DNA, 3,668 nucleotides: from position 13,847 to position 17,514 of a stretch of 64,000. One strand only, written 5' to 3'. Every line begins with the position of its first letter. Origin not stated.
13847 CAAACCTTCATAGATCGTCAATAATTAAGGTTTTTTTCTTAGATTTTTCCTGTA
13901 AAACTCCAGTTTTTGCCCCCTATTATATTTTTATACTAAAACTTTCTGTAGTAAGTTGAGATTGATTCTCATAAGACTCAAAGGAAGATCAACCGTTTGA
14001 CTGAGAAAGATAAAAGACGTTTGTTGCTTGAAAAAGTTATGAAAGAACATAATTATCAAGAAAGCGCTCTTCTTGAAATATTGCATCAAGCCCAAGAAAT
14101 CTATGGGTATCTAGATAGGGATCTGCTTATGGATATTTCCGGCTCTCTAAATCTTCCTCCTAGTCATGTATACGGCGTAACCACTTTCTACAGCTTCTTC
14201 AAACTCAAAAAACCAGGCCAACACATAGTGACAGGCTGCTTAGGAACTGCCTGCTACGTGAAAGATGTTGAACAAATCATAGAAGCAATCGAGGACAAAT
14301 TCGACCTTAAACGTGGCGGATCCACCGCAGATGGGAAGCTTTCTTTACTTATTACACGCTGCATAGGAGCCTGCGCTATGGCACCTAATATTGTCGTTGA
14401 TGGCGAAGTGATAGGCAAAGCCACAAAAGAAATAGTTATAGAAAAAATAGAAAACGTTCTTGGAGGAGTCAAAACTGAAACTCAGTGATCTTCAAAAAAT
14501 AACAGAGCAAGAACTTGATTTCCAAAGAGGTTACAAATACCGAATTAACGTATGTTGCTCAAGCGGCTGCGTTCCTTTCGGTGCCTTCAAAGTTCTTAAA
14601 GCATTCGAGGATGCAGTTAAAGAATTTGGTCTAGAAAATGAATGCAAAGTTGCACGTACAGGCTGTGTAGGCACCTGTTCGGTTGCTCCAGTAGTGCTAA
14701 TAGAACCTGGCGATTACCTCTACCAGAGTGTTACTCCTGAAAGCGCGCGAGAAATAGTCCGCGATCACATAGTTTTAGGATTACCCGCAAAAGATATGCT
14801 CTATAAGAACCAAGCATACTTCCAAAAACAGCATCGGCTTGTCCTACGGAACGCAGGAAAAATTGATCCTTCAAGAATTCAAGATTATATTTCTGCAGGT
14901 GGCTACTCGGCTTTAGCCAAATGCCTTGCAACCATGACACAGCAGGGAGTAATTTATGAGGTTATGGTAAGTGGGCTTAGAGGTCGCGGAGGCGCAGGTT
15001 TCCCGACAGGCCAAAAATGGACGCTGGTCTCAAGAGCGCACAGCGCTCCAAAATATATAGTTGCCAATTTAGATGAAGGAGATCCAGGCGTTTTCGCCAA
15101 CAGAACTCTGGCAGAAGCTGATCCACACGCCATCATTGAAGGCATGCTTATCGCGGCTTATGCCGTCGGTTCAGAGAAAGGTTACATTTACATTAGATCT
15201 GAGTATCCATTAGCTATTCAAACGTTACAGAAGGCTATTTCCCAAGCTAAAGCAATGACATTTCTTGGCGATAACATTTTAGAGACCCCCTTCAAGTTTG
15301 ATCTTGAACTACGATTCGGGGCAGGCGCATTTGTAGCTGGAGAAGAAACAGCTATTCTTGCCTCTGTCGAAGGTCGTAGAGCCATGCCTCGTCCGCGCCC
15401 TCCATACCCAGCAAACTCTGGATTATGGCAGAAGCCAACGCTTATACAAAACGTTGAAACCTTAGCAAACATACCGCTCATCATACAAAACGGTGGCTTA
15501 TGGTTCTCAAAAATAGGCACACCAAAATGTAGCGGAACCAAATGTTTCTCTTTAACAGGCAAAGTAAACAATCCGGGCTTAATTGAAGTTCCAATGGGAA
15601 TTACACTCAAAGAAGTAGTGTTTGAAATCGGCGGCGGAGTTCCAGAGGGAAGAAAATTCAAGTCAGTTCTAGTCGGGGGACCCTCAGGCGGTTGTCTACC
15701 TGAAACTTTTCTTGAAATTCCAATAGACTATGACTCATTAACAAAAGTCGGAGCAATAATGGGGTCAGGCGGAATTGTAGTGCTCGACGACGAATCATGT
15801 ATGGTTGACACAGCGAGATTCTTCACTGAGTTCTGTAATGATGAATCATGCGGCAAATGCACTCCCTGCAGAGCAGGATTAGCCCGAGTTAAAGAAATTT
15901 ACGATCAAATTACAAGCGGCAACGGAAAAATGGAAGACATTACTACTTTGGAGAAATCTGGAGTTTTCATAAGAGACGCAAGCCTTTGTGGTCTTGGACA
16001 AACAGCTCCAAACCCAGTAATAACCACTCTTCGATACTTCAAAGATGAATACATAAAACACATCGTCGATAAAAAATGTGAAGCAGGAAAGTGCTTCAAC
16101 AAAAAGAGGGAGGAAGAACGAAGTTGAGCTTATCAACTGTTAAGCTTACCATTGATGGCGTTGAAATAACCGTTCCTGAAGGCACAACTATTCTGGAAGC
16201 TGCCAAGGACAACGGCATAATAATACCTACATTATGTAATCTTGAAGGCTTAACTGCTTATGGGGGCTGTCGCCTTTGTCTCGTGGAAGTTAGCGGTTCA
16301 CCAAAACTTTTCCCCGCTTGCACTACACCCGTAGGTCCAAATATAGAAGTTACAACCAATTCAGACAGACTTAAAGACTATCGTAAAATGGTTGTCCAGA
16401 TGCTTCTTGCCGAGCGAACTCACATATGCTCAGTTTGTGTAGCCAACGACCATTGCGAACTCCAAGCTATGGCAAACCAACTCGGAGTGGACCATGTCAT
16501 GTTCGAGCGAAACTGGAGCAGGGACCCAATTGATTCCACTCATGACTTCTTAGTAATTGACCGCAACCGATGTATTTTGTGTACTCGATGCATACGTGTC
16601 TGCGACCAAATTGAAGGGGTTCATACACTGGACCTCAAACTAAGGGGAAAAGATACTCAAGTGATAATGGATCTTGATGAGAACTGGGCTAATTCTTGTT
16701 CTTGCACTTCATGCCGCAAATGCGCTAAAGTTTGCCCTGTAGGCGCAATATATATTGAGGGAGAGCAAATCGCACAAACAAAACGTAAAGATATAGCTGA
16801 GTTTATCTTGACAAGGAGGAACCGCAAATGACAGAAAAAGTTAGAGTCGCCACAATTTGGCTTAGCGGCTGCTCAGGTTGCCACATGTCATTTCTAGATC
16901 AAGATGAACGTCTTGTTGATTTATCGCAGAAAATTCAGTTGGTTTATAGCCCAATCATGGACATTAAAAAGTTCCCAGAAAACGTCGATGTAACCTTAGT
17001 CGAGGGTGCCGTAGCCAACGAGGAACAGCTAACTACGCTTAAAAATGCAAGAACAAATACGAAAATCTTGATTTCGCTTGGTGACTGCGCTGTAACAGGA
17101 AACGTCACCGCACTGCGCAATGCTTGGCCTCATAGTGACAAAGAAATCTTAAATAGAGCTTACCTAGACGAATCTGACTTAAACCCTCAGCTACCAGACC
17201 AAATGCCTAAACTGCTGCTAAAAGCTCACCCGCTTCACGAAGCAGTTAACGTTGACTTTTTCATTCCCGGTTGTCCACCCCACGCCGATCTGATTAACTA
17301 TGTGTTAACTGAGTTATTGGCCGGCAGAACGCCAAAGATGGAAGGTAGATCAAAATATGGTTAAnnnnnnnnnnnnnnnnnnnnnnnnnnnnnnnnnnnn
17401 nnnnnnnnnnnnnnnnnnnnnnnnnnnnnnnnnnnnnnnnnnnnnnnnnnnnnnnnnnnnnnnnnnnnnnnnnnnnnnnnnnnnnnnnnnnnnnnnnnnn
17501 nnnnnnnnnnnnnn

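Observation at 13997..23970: Hox NAD-linked hydrogenase directly followed by an Hdr-Mvh operon that lacks both HdrA and MvhD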

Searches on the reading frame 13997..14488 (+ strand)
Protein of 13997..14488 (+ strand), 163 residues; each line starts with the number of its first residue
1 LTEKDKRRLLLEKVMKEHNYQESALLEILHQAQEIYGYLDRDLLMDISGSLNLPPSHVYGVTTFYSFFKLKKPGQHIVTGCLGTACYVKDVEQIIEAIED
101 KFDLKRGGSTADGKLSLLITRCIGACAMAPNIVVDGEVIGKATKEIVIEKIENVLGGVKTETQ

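Call 3: search_protein_families(library=pfam, proteins=[window:13997-14488:+])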
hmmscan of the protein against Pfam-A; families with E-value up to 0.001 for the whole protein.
window:13997-14488:+ (163 aa): 1 family
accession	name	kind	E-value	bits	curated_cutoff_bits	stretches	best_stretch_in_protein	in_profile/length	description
PF01257.25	2Fe-2S_thioredx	-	1.9e-41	141.7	24.8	1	12-153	2-143/145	Thioredoxin-like [2Fe-2S] ferredoxin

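Call 4: search_protein_families(library=ncbifam, proteins=[window:13997-14488:+])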
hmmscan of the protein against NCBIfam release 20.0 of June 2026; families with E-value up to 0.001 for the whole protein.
window:13997-14488:+ (163 aa): 9 families
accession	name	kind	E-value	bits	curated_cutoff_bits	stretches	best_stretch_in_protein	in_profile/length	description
NF005747.0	PRK07571.1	equivalog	1.2e-58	197.6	224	1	3-154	17-168/173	bidirectional hydrogenase complex protein HoxE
NF005722.0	PRK07539.1-2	equivalog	2.7e-33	115.3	141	1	10-152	12-154/157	NADH-quinone oxidoreductase subunit NuoE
NF004638.0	PRK05988.1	equivalog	4.8e-30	104.5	198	1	5-148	8-151/159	formate dehydrogenase subunit gamma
TIGR01958.1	nuoE_fam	subfamily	7.3e-30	104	142.4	1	19-152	12-145/148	NADH-quinone oxidoreductase subunit NuoE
NF005725.0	PRK07539.1-5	equivalog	1.9e-27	96.1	220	1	18-150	34-167/174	NADH-quinone oxidoreductase subunit NuoE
NF005721.0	PRK07539.1-1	equivalog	3.3e-20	72.5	308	1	12-153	35-176/292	NADH-quinone oxidoreductase subunit NuoE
NF005723.0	PRK07539.1-3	equivalog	3.6e-20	72.4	226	1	20-153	21-151/158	NADH-quinone oxidoreductase subunit NuoE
NF005724.0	PRK07539.1-4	equivalog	2.2e-18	67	280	1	19-151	36-169/240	NADH-quinone oxidoreductase subunit NuoE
NF009040.0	PRK12373.1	equivalog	7.7e-16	58.8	514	1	20-151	34-166/400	NADH-quinone oxidoreductase subunit E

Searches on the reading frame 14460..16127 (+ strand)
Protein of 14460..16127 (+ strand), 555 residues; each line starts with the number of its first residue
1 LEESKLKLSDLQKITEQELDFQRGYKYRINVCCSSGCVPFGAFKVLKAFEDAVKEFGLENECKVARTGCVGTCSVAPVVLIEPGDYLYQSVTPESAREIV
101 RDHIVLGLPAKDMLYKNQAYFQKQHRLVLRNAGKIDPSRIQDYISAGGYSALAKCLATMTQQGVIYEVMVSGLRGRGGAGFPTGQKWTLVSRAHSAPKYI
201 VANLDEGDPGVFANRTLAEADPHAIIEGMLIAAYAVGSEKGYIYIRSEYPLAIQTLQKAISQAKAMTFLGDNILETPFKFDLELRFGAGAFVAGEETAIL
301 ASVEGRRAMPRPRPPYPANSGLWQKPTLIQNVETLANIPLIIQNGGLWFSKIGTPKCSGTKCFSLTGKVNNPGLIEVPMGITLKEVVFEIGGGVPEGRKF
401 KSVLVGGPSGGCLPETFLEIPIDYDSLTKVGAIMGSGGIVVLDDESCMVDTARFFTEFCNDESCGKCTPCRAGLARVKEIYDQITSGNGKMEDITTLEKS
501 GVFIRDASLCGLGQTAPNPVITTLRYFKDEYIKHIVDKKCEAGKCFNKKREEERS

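Call 3: search_protein_families(library=pfam, proteins=[window:14460-16127:+])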
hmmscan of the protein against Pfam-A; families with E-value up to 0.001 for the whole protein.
window:14460-16127:+ (555 aa): 5 families
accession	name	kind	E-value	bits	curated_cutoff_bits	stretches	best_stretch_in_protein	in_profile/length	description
PF01512.22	Complex1_51K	-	2e-44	151.6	31.2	1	170-339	3-149/150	Nuo51 FMN-binding domain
PF10589.14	NADH_4Fe-4S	-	7.1e-31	106.4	23.5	1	450-534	1-85/85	NADH-ubiquinone oxidoreductase-F iron-sulfur binding region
PF01257.25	2Fe-2S_thioredx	-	3.8e-09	37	24.8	1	26-102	65-143/145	Thioredoxin-like [2Fe-2S] ferredoxin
PF10531.15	SLBB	-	7.8e-08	32.5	27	1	365-411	4-53/55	SLBB domain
PF22461.2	SLBB_2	-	2.6e-06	27.9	27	1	363-408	3-49/79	SLBB domain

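Call 4: search_protein_families(library=ncbifam, proteins=[window:14460-16127:+])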
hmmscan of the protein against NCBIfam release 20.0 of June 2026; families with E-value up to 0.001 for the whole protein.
window:14460-16127:+ (555 aa): 11 families
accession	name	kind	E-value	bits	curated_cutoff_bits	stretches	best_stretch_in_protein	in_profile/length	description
TIGR01959.1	nuoF_fam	equivalog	1e-144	482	558.65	1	134-535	8-410/410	NADH-quinone oxidoreductase subunit NuoF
NF008436.0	PRK11278.1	equivalog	1.1e-111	373.9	749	1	122-540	9-431/448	NADH-quinone oxidoreductase subunit NuoF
NF010120.0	PRK13596.1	equivalog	8.6e-107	357.3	389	1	130-541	10-423/433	NADH-quinone oxidoreductase subunit NuoF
TIGR04481.1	PR_assoc_PrdC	equivalog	4.5e-14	52.1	490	1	162-411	74-286/425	proline reductase-associated electron transfer protein PrdC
TIGR01945.1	rnfC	subfamily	1.2e-12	47.1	245.95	1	157-264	117-222/435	RnfABCDGE type electron transport complex subunit C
NF003454.1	PRK05035.1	equivalog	3.1e-12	45.8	345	1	157-264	119-223/556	electron transport complex subunit RsxC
NF041613.1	fdxn_Azotob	equivalog_domain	8e-11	42.2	195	1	36-114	23-101/107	2Fe-2S ferredoxin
NF041612.1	fdxn_Clost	equivalog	1.6e-09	38.2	150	1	28-107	15-94/102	2Fe-2S ferredoxin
TIGR01958.1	nuoE_fam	subfamily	4.6e-06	26.8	142.4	1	26-100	68-144/148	NADH-quinone oxidoreductase subunit NuoE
NF005725.0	PRK07539.1-5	equivalog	0.0001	22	220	1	26-101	92-169/174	NADH-quinone oxidoreductase subunit NuoE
NF005722.0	PRK07539.1-2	equivalog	0.00039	20.5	141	1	26-101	77-154/157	NADH-quinone oxidoreductase subunit NuoE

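Call 31: search_solved_structures(query=window:14460-16127:+, show_alignments=0, max_evalue=1e-40)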
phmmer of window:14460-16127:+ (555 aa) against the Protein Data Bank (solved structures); distinct sequences matched with E-value up to 1e-40: 61 (the best 60 are shown).
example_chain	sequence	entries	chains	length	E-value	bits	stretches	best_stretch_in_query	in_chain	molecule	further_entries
7t2r_B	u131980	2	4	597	8e-197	658.1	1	25-545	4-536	NiFe hydrogenase subunit B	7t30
7q4v_B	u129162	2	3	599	9.5e-188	628.2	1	27-546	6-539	Iron hydrogenase HydB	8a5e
9bov_B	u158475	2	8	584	1.6e-185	620.8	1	34-545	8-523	NADH dehydrogenase (Quinone)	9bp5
8a6t_B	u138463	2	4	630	1.9e-182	610.7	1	8-545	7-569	Electron bifurcating hydrogenase subunit HydB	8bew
8oh5_B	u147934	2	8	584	8.3e-179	598.7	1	33-545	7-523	NAD-reducing hydrogenase subunit HoxF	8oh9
9n5u_B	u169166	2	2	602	9.9e-175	585.2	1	37-545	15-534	NfnB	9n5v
7q4w_B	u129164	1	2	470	1e-167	562.1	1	140-546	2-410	Iron hydrogenase HydB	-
7p5h_B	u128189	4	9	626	1.9e-166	557.9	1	28-547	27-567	Fe-hydrogenase, subunit beta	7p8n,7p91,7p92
9mqx_B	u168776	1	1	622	5.1e-166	556.4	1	29-546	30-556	NADH:ubiquinone oxidoreductase, NADH-binding (51 kD) subunit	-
6vw7_B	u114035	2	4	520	2.7e-115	389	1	55-531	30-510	NAD-dependent formate dehydrogenase beta subunit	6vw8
2fug_1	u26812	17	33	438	4.5e-108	365.2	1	127-535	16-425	NADH-quinone oxidoreductase chain 1 | NADH-QUINONE OXIDOREDUCTASE SUBUNIT 1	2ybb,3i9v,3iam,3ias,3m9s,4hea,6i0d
9wxb_C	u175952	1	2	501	2.2e-103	349.7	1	31-531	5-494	Formate dehydrogenase beta subunit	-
6tg9_B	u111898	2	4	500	2.7e-103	349.4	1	32-530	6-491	Formate dehydrogenase subunit beta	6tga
7q5y_C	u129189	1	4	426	1.8e-101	343.4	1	121-534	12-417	NADH-quinone oxidoreductase subunit F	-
6hl2_B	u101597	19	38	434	1.8e-101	343.4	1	121-534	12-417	NADH-quinone oxidoreductase subunit F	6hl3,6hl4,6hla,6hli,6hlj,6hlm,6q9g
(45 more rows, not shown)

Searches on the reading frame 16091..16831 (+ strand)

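Call 3: search_protein_families(library=pfam, proteins=[window:16091-16831:+])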
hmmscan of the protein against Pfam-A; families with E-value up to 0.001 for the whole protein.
window:16091-16831:+ (246 aa): 12 families
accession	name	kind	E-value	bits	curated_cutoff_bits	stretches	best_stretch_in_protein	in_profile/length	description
PF13510.11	Fer2_4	-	2e-21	76.3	22.8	1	16-91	3-81/82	2Fe-2S iron-sulfur cluster binding domain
PF10588.14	NADH-G_4Fe-4S_3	-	3.6e-13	49.2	27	1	98-136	1-39/40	NADH-ubiquinone oxidoreductase-G iron-sulfur binding region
PF22117.2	Fer4_Nqo3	-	3.1e-10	40.5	27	1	156-220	6-66/67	NADH-quinone oxidoreductase subunit 3, ferredoxin-like domain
PF00111.32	Fer2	-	6.1e-09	36.1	21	1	21-68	3-48/77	2Fe-2S iron-sulfur cluster binding domain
PF12838.12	Fer4_7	-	4.4e-07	30.7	27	1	204-231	1-28/52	4Fe-4S dicluster domain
PF12837.12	Fer4_6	-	5.6e-07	29.7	25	2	155-171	3-19/24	4Fe-4S binding domain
PF00037.32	Fer4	-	1.8e-06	27.9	21.1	1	205-221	8-24/24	4Fe-4S binding domain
PF13484.11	Fer4_16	-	4.7e-06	27.7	30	1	205-230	2-26/66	4Fe-4S double cluster binding domain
PF14697.11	Fer4_21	-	1.8e-05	25.2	35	1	155-220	2-57/59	4Fe-4S dicluster domain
PF13237.11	Fer4_10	-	2.7e-05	24.5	25.5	1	154-216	2-53/53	4Fe-4S dicluster domain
PF13187.11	Fer4_9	-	7.5e-05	23.1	27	0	160-220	1-52/52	4Fe-4S dicluster domain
PF13183.11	Fer4_8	-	9.2e-05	23.3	27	1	159-218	3-67/68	4Fe-4S dicluster domain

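Call 4: search_protein_families(library=ncbifam, proteins=[window:16091-16831:+])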
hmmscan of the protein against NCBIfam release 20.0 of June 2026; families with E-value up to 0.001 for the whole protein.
window:16091-16831:+ (246 aa): 29 families (the best 25 are shown)
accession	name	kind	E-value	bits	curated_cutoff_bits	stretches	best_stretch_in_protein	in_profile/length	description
NF005745.0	PRK07569.1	equivalog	1.9e-93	312.2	333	1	16-245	3-233/238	bidirectional hydrogenase complex protein HoxU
NF040763.1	FeFe_hydrog_A6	exception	1.2e-58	198.9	765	1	17-223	1-208/571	NADH-dependent [FeFe] hydrogenase, group A6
TIGR01973.1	NuoG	equivalog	1.2e-41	143.2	470.05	1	19-220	1-198/606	NADH-quinone oxidoreductase subunit NuoG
NF040762.1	Hydr_FeFe_Clost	exception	1.8e-36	125.9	900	1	18-221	2-205/572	ferredoxin hydrogenase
NF005895.0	PRK07860.1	equivalog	6.4e-36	123.7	802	1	8-220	9-220/811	NADH-quinone oxidoreductase subunit G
NF006305.0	PRK08493.1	equivalog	9.7e-34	116.5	591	1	17-221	2-222/819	NADH-quinone oxidoreductase subunit G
NF009454.0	PRK12814.1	equivalog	1e-26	93.6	916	1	15-114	2-101/657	putative NADPH-dependent glutamate synthase small subunit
TIGR02512.1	FeFe_hydrog_A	subfamily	1.3e-11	44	405.95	1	154-231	2-77/375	[FeFe] hydrogenase, group A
NF042909.1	FMH_DH_FwdF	exception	6.6e-07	28.8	375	1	105-233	52-168/336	tungsten-dependent formylmethanofuran dehydrogenase subunit FwdF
NF005503.0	PRK07118.1-2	equivalog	9.6e-06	25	252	1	150-232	158-241/292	RnfABCDGE type electron transport complex subunit B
TIGR01944.1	rnfB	subfamily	1.1e-05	25.1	68.7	0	116-171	73-125/190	RnfABCDGE type electron transport complex subunit B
NF045480.1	FdxA_Actino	equivalog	1.8e-05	25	125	0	201-229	36-64/107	ferredoxin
TIGR04395.1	cutC_activ_rSAM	equivalog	2.7e-05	23.6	360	1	141-227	35-110/309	choline TMA-lyase-activating enzyme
NF045874.1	Vhu_polyferre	exception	3.4e-05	22.7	600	1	155-233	83-158/381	F420-non-reducing hydrogenase associated-polyferredoxin VhuB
NF003475.0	PRK05113.1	equivalog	3.7e-05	23.7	203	1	115-172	72-126/190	electron transport complex subunit RsxB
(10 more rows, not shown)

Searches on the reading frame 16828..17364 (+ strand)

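Call 3: search_protein_families(library=pfam, proteins=[window:16828-17364:+])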
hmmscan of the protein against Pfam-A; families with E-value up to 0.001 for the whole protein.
window:16828-17364:+ (178 aa): 1 family
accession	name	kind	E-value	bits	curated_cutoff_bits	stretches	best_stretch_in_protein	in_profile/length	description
PF01058.29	Oxidored_q6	-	1.6e-29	102.7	27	1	15-163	1-128/128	NADH ubiquinone oxidoreductase, 20 Kd subunit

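Call 4: search_protein_families(library=ncbifam, proteins=[window:16828-17364:+])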
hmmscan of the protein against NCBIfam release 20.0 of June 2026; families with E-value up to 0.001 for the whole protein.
window:16828-17364:+ (178 aa): 9 families
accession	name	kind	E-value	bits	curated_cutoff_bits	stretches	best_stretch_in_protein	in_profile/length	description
NF045875.1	F420_non_VhuG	exception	2.5e-39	135.2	450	1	1-172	1-172/286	F420-non-reducing hydrogenase subunit VhuG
TIGR03294.1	FrhG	equivalog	9.6e-25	87.6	245.5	2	4-96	1-96/228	coenzyme F420 hydrogenase subunit gamma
NF040831.1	sulfhyd_ShyD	equivalog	3.8e-19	69.2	460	1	7-170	3-154/240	NAD(P)-dependent hydrogenase/sulfhydrogenase 2 subunit delta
NF040836.1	sulfhyd_HydD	equivalog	3.9e-19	68.8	500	1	3-169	4-159/261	NADPH-dependent hydrogenase/sulfhydrogenase 1 subunit delta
TIGR01957.1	nuoB_fam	subfamily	2.7e-07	30.6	142.7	0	138-163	113-138/145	NADH-quinone oxidoreductase subunit B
NF005012.1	PRK06411.1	subfamily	1.3e-06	28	116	0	138-163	129-154/166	NADH-quinone oxidoreductase subunit NuoB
NF011391.0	PRK14816.1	equivalog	3.1e-05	23.6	283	0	139-163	149-173/196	NADH-quinone oxidoreductase subunit B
NF011394.0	PRK14819.1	equivalog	0.00015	21.3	312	0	139-159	128-148/264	NADH-quinone oxidoreductase subunit B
TIGR00391.1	hydA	subfamily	0.00093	18.4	179.5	0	133-173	175-218/365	hydrogenase small subunit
